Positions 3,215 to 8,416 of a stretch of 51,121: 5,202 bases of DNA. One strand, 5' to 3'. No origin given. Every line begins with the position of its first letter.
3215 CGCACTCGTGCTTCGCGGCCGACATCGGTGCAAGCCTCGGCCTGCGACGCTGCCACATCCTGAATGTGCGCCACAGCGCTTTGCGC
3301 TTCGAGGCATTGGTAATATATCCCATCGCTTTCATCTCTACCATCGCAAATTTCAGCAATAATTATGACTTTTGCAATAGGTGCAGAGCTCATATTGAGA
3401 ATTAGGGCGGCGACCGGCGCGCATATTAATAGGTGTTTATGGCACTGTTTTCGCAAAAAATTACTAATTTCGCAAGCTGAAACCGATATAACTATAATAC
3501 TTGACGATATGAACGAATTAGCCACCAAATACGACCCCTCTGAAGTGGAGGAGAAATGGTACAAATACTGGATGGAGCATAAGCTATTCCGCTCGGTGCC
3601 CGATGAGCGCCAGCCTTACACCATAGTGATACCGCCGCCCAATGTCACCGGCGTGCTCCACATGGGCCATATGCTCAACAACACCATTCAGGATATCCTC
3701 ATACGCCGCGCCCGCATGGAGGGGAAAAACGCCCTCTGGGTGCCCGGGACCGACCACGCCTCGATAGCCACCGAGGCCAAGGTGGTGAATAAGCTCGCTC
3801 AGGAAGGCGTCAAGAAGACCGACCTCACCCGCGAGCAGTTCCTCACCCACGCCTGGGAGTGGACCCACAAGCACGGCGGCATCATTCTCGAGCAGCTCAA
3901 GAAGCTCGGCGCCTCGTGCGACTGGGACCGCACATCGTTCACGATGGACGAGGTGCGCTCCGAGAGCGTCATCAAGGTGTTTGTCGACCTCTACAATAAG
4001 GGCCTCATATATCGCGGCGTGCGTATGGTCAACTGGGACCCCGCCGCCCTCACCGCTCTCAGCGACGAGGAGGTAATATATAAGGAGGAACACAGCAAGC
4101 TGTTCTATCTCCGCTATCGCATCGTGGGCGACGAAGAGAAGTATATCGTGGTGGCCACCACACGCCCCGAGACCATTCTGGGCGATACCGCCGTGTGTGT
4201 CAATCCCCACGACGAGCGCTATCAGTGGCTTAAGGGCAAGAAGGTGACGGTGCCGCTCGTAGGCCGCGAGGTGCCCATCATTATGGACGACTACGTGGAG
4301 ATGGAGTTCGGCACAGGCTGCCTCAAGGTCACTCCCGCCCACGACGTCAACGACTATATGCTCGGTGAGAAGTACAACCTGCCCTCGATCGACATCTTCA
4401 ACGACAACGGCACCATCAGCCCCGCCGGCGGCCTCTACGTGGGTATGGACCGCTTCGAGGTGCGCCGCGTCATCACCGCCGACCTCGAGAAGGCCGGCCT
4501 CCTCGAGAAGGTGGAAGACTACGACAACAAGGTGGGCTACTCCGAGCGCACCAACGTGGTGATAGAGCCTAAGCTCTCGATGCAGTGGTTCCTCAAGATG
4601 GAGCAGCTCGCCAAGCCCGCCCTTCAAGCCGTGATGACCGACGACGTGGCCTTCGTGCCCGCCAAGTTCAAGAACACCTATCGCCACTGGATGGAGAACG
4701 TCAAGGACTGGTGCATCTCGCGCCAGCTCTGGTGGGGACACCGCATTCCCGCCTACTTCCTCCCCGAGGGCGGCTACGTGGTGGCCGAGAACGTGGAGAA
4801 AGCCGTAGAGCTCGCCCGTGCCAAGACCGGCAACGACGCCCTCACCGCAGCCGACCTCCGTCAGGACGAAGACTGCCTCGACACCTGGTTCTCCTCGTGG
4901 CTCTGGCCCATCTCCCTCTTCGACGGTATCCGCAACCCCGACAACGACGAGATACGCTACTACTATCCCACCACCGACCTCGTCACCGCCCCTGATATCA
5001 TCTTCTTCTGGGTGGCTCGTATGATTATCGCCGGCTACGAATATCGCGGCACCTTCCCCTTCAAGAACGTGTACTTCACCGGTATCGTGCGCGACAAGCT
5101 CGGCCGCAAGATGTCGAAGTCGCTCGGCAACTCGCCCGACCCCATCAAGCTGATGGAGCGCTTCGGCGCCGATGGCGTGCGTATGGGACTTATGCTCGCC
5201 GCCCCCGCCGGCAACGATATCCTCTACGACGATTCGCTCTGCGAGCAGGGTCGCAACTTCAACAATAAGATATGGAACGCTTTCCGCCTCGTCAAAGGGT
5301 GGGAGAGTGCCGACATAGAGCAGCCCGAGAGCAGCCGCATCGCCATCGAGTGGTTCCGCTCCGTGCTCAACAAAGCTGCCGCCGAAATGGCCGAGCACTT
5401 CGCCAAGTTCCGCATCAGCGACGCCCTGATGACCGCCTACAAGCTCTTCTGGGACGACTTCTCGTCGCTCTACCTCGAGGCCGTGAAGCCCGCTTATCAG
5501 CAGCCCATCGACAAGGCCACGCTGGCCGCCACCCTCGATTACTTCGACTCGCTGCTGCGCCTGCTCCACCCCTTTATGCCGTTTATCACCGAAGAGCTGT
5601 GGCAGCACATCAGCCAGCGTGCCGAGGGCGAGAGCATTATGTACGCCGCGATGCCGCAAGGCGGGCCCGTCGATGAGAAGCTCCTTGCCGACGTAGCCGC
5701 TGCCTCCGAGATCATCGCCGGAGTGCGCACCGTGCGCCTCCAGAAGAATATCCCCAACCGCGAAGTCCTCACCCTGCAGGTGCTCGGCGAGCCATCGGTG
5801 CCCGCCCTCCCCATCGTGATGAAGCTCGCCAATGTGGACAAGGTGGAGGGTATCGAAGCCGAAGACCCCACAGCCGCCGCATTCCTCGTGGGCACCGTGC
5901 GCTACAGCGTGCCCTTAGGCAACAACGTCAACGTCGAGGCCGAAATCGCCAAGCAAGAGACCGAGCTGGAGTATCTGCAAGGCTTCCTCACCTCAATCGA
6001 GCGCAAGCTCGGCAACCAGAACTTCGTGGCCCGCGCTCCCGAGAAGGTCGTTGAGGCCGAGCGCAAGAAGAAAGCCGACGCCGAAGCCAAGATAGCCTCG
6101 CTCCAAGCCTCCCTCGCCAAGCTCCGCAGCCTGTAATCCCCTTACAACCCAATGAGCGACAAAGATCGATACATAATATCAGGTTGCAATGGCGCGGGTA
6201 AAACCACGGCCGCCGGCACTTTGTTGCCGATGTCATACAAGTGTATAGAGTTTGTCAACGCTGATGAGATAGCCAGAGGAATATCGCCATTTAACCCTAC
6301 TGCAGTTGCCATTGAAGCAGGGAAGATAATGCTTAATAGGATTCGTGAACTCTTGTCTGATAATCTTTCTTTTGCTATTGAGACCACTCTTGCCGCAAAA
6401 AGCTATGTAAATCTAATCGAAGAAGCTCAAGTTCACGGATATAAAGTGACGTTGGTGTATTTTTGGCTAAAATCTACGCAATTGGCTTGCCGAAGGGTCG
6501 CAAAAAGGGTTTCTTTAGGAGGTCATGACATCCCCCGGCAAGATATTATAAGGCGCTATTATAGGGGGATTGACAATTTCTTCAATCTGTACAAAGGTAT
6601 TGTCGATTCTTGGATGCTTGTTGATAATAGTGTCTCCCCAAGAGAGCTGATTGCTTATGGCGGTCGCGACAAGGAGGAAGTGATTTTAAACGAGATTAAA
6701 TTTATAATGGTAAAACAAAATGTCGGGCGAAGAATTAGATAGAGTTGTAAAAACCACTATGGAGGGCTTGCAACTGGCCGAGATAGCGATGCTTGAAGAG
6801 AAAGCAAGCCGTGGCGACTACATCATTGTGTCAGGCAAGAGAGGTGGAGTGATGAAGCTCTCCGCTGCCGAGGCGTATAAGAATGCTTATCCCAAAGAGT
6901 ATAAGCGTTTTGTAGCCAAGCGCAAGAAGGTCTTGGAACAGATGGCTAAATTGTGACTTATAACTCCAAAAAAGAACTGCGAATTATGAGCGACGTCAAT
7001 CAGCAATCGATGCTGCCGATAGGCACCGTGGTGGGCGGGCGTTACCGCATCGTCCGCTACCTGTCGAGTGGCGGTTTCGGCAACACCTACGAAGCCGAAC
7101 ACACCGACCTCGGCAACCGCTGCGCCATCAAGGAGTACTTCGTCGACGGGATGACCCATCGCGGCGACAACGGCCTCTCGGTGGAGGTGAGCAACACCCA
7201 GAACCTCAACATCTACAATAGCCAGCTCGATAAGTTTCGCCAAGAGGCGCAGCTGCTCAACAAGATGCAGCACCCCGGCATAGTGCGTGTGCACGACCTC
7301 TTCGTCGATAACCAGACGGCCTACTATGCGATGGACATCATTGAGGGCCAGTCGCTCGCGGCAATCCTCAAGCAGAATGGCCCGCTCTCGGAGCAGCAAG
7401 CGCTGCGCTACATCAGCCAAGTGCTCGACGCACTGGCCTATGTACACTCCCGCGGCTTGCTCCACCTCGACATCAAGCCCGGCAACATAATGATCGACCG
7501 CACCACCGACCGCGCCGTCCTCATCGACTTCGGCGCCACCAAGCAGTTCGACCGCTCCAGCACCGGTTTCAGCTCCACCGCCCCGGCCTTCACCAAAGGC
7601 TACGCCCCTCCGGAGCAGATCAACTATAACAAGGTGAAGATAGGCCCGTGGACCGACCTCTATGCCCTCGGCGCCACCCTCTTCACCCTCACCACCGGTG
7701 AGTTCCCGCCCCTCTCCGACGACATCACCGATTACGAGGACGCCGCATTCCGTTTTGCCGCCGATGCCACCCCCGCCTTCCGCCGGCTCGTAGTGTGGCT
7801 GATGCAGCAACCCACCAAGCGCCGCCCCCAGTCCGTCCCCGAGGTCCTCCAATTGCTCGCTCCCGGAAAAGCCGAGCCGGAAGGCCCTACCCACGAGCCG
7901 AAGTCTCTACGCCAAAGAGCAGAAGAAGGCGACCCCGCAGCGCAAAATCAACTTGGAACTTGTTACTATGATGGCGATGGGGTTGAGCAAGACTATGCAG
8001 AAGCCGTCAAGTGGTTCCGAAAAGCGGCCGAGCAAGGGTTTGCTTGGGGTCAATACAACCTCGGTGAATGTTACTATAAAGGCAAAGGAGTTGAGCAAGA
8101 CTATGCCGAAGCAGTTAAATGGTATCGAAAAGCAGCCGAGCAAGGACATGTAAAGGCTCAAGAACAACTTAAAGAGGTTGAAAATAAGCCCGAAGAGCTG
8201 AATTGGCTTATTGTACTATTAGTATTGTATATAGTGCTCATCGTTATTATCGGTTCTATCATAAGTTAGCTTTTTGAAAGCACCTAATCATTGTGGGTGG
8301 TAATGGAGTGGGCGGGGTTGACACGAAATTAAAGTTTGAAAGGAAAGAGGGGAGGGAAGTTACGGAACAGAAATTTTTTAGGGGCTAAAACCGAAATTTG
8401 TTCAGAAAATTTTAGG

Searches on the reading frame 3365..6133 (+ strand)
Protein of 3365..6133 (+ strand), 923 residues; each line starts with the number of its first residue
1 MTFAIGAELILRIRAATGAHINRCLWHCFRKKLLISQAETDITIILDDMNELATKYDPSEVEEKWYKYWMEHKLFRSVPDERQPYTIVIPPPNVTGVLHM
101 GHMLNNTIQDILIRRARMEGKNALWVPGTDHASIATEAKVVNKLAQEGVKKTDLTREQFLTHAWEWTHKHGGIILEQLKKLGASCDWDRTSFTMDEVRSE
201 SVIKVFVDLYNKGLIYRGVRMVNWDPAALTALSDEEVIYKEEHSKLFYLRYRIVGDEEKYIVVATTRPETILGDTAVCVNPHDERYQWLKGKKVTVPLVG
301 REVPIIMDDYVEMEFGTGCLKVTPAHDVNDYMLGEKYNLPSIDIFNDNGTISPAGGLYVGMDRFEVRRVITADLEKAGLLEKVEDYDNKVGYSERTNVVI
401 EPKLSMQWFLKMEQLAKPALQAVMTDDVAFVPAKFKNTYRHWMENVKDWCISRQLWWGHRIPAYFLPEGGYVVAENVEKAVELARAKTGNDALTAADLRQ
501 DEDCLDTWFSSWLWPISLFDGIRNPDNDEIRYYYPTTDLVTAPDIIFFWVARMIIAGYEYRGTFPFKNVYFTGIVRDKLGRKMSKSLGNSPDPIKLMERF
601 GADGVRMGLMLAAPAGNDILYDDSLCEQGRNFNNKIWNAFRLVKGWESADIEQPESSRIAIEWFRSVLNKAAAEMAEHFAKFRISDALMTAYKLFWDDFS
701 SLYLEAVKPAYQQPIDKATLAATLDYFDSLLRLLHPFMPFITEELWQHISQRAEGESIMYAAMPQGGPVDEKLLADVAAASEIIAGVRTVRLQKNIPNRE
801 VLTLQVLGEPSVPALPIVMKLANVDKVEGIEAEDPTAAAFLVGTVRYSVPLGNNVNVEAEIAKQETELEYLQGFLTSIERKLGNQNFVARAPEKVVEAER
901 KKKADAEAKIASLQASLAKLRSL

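Call 10: search_protein_families(library=pfam, proteins=[window:3365-6133:+], max_evalue=0.001)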
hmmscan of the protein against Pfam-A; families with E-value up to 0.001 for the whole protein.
window:3365-6133:+ (923 aa): 5 families
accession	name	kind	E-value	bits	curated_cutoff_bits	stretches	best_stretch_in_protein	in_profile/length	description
PF00133.28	tRNA-synt_1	-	5.1e-126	421.2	22.7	1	64-619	1-411/414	tRNA synthetases class I (I, L, M and V)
PF08264.19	Anticodon_1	-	2.9e-31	108.8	25.1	1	663-802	3-144/148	Anticodon-binding domain of tRNA ligase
PF09334.17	tRNA-synt_1g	-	1.7e-18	67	20.1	2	90-237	6-135/391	tRNA synthetases class I (M)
PF10458.14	Val_tRNA-synt_C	-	6.1e-15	55.7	25.9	1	856-920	1-65/66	Valyl tRNA synthetase tRNA binding arm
PF13603.12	tRNA-synt_1_2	-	5.8e-12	45.9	25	1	290-346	85-141/185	Leucyl-tRNA synthetase, editing domain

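Call 73: find_encoding_contigs(protein=window:3509-6133:+, flank=10000, max_places=2)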
Protein window:3509-6133:+ (875 aa): 1 contig read that carries it; 1 place shown.
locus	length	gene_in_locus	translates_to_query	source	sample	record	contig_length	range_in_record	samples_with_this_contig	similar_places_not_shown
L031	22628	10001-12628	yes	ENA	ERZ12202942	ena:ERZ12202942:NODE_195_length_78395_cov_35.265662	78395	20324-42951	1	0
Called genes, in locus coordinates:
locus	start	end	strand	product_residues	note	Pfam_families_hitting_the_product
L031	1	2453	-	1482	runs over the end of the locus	PF04231:Endonuclease_1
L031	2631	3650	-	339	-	PF21016:RlmN_N (weak), PF04055:Radical_SAM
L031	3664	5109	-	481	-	PF02638:GHL10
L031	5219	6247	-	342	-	PF17761:DUF1016_N, PF06250:YhcG_C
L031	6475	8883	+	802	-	PF00912:Transgly, PF28500:PBP_middle, PF00905:Transpeptidase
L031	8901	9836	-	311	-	PF12412:DUF3667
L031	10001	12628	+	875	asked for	PF00133:tRNA-synt_1, PF09334:tRNA-synt_1g, PF13603:tRNA-synt_1_2, PF08264:Anticodon_1, PF10458:Val_tRNA-synt_C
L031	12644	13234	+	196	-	PF06414:Zeta_toxin (faint)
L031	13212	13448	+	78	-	-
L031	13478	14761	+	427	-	PF00069:Pkinase, PF07714:PK_Tyr_Ser-Thr, PF01636:APH (faint), PF08238:Sel1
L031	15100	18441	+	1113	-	PF13715:CarbopepD_reg_2, PF07715:Plug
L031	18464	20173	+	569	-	PF14322:SusD-like_3, PF07980:SusD_RagB (faint)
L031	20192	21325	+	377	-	PF15890:Peptidase_Mx1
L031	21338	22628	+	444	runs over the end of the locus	PF14135:DUF4302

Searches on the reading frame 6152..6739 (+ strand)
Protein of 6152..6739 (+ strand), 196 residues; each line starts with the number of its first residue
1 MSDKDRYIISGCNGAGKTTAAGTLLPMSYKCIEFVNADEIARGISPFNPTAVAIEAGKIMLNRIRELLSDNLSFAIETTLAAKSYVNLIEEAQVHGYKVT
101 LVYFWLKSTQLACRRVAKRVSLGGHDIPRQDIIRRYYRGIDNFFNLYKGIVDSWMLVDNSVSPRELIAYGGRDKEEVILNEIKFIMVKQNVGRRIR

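Call 10: search_protein_families(library=pfam, proteins=[window:6152-6739:+], max_evalue=0.001)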
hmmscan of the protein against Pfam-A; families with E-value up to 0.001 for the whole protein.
window:6152-6739:+ (196 aa): 2 families
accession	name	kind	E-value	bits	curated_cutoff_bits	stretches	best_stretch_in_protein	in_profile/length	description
PF06414.18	Zeta_toxin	-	6.8e-06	26.1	22.3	1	6-136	18-163/199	Zeta toxin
PF13671.12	AAA_33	-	3.7e-05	24.5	27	1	8-125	3-124/143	AAA domain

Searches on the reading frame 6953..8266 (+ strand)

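Call 10: search_protein_families(library=pfam, proteins=[window:6953-8266:+], max_evalue=0.001)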
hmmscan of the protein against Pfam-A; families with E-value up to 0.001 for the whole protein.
window:6953-8266:+ (438 aa): 6 families
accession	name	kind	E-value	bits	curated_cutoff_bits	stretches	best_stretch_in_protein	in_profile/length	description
PF00069.31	Pkinase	-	1.7e-42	146.1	31.7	1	31-293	1-253/263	Protein kinase domain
PF08238.18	Sel1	-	6.2e-27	93.5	30.7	2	367-399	4-36/36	Sel1 repeat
PF07714.23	PK_Tyr_Ser-Thr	-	2.6e-20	73.2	23.1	1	37-252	7-204/258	Protein tyrosine and serine/threonine kinase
PF01636.29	APH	-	8.5e-07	29.4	23.2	0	167-194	168-195/239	Phosphotransferase enzyme family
PF14531.12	Kinase-like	-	3.8e-05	23.5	25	1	96-291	94-289/289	Kinase-like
PF03109.22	ABC1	-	9.6e-05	22.1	22.9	1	162-202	181-220/244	ABC1 atypical kinase-like domain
